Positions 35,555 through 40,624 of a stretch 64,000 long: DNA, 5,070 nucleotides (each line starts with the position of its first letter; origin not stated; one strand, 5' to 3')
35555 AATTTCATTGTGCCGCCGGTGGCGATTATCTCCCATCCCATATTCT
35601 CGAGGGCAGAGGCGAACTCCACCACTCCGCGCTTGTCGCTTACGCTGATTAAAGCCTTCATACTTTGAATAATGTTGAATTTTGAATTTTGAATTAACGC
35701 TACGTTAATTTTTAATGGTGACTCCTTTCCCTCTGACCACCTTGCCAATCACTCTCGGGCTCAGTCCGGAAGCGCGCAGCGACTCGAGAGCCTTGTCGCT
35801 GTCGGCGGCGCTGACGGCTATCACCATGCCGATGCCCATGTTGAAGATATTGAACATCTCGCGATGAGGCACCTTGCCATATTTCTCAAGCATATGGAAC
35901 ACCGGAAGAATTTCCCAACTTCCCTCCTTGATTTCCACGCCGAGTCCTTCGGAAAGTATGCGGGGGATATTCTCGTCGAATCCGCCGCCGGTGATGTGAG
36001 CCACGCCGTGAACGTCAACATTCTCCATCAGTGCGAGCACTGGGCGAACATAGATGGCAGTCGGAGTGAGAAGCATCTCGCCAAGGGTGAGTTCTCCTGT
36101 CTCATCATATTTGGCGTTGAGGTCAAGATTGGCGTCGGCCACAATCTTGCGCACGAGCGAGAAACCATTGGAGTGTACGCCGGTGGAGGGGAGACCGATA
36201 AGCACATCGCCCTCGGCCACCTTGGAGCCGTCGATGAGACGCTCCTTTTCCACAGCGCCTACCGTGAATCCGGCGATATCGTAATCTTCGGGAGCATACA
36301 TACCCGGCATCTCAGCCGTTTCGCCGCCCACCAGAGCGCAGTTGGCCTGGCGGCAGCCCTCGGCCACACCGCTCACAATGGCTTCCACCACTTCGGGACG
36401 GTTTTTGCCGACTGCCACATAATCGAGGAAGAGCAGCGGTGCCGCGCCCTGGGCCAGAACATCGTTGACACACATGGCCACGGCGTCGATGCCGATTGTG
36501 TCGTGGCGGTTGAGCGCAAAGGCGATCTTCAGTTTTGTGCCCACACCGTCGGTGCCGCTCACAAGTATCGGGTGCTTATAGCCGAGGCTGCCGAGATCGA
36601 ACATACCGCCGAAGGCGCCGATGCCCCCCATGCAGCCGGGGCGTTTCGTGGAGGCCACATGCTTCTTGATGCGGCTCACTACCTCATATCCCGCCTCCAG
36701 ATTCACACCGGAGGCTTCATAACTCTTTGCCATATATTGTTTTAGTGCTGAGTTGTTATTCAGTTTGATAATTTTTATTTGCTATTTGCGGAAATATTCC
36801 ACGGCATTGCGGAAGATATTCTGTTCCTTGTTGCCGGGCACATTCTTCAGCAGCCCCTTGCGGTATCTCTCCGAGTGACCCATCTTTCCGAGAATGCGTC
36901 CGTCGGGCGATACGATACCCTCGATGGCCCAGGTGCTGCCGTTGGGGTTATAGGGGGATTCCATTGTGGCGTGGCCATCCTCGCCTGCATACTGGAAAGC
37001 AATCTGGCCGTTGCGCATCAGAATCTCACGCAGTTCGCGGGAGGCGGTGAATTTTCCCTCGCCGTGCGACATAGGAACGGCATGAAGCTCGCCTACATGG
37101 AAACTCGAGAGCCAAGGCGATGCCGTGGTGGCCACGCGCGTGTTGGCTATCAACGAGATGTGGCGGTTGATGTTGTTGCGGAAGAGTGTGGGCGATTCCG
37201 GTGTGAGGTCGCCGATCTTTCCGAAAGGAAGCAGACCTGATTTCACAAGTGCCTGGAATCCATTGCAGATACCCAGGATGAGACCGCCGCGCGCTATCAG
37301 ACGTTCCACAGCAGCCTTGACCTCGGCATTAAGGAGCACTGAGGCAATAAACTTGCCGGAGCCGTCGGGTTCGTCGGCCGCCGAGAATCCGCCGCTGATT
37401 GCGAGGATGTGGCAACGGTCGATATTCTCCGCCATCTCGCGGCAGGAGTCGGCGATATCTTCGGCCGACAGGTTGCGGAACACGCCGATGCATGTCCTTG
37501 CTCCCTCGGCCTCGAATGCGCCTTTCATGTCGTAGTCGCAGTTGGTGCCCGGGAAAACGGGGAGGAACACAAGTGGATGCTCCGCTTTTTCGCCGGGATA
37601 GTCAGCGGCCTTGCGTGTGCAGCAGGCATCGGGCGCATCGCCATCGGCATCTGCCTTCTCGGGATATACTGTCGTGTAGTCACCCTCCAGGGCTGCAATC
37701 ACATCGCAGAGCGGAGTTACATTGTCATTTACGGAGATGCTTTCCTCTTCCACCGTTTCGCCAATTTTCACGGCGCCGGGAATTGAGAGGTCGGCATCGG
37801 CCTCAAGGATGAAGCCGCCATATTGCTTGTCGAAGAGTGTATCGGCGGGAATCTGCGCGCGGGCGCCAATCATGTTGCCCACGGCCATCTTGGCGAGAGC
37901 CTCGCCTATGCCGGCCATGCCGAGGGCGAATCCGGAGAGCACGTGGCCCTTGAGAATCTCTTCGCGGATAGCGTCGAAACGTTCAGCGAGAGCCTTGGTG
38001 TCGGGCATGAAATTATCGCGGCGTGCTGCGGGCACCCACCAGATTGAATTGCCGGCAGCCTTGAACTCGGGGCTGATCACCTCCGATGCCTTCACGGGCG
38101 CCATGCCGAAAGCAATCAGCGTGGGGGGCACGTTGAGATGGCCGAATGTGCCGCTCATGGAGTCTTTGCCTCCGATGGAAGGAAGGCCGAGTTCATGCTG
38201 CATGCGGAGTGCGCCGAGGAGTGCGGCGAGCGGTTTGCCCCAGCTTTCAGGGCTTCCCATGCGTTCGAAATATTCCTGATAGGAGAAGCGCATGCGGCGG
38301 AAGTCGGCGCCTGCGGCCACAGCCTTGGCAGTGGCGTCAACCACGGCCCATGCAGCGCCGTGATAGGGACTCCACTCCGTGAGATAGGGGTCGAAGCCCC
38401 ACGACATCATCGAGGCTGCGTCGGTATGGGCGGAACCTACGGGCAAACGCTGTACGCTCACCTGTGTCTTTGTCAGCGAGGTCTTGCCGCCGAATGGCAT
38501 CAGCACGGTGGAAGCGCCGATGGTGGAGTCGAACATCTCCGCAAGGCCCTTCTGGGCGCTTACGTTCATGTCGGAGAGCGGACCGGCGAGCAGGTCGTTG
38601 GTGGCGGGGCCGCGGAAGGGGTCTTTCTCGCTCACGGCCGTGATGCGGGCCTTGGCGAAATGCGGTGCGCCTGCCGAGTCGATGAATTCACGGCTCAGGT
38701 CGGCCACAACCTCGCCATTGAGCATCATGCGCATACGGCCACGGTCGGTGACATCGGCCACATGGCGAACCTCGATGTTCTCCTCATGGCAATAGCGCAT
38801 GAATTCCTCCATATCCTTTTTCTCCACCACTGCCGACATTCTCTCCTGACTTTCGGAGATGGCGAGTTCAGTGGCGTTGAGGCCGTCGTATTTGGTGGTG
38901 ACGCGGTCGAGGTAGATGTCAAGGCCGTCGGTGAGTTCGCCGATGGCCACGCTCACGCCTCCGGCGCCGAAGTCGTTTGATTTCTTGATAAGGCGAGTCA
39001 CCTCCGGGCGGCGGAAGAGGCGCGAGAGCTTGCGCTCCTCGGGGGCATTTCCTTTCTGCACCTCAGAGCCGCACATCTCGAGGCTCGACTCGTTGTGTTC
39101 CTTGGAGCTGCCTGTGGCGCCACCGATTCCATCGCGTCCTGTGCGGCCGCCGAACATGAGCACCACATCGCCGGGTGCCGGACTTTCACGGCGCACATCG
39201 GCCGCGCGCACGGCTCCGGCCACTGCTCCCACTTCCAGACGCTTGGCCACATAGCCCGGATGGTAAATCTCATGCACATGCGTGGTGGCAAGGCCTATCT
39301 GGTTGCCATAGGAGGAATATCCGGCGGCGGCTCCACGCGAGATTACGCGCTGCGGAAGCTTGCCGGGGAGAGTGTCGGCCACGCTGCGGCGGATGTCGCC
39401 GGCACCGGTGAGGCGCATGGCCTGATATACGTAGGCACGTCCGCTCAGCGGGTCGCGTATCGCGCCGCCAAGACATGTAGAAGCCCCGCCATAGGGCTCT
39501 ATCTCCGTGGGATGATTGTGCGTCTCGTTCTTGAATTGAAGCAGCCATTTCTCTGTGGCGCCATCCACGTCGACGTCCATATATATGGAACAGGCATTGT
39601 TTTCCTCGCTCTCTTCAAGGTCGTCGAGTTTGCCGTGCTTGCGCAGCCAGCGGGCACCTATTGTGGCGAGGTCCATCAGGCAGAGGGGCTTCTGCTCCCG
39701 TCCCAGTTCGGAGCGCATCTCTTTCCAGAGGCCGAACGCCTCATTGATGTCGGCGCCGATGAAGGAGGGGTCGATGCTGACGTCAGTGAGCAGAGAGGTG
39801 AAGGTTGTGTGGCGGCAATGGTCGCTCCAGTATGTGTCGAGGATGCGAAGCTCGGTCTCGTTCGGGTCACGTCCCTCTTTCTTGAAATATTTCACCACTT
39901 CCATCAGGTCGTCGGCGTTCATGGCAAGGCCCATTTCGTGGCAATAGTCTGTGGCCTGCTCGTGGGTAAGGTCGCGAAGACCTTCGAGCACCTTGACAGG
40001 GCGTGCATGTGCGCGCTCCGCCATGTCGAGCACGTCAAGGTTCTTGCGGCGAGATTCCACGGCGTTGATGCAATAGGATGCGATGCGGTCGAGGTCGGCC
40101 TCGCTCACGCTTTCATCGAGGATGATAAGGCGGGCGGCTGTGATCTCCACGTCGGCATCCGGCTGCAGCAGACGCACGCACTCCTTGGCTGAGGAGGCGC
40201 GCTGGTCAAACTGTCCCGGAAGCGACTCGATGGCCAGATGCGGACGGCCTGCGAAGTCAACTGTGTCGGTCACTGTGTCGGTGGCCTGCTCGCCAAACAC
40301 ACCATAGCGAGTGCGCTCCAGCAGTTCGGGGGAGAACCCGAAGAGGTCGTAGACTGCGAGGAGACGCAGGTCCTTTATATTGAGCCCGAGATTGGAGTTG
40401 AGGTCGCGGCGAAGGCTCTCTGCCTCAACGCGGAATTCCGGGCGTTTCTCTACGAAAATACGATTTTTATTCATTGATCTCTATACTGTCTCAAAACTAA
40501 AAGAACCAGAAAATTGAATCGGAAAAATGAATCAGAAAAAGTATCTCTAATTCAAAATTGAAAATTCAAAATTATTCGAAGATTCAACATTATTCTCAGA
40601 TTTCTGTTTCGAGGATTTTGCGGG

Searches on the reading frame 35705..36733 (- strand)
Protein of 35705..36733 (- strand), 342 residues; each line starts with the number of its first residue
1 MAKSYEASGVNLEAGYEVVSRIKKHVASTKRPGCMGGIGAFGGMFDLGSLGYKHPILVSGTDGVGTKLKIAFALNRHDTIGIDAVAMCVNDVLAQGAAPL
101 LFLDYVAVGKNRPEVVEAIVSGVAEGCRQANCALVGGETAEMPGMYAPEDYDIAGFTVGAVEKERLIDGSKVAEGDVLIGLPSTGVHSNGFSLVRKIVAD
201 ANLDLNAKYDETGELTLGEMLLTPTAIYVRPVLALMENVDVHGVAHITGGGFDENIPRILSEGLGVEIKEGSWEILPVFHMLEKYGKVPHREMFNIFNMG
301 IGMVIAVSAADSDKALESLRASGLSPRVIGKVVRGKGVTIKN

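Call 10: search_protein_families(library=pfam, proteins=[window:35705-36733:-], max_evalue=0.01)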
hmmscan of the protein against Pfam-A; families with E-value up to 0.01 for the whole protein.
window:35705-36733:- (342 aa): 2 families
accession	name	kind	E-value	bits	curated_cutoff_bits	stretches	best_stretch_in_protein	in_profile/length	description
PF02769.27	AIRS_C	-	2e-33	116.2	23.1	1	174-340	2-153/156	AIR synthase related protein, C-terminal domain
PF00586.29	AIRS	-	3.7e-26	92.2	24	1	57-161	15-112/112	AIR synthase related protein, N-terminal domain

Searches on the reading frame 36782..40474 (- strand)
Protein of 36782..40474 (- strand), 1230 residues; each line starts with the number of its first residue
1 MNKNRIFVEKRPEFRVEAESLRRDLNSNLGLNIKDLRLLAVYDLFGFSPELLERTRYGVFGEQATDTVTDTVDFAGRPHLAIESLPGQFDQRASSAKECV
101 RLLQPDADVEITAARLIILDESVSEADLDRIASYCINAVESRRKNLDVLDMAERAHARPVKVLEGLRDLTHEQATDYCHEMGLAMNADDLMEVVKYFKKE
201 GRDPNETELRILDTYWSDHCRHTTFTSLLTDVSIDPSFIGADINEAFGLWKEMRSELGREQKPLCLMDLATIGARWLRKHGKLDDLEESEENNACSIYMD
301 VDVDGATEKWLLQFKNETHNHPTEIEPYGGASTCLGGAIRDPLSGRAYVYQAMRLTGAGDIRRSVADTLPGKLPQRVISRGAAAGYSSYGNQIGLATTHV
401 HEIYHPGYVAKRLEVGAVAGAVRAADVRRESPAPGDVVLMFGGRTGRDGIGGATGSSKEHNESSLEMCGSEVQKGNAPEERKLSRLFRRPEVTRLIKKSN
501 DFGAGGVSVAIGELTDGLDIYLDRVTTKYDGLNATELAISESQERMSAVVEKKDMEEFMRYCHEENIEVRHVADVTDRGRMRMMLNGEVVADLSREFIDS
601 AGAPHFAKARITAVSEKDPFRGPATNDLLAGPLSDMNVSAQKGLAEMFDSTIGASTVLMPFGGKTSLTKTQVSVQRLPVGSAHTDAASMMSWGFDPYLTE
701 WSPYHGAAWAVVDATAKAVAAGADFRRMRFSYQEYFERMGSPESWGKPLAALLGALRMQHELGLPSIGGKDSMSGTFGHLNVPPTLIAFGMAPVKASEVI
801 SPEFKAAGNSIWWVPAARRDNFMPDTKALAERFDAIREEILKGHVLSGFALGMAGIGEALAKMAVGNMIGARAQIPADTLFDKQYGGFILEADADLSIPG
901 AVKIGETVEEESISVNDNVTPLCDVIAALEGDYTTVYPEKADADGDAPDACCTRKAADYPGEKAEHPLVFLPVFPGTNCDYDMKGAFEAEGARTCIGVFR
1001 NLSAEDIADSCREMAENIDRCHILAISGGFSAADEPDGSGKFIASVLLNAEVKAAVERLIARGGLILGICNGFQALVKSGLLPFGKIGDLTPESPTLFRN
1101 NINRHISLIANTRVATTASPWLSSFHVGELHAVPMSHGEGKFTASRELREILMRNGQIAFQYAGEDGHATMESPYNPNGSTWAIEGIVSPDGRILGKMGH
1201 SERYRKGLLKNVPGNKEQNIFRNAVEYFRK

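Call 10: search_protein_families(library=pfam, proteins=[window:36782-40474:-], max_evalue=0.01)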
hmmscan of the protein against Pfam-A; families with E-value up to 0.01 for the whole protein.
window:36782-40474:- (1230 aa): 3 families
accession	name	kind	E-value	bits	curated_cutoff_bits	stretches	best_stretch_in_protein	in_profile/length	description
PF13507.12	GATase_5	-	4.8e-73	245.9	27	1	967-1228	2-260/260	CobB/CobQ-like glutamine amidotransferase domain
PF02769.27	AIRS_C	-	1.3e-21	77.9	23.1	1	434-584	2-154/156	AIR synthase related protein, C-terminal domain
PF18072.6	FGAR-AT_linker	-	3.7e-11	43.8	26.6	1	177-222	4-49/50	Formylglycinamide ribonucleotide amidotransferase linker domain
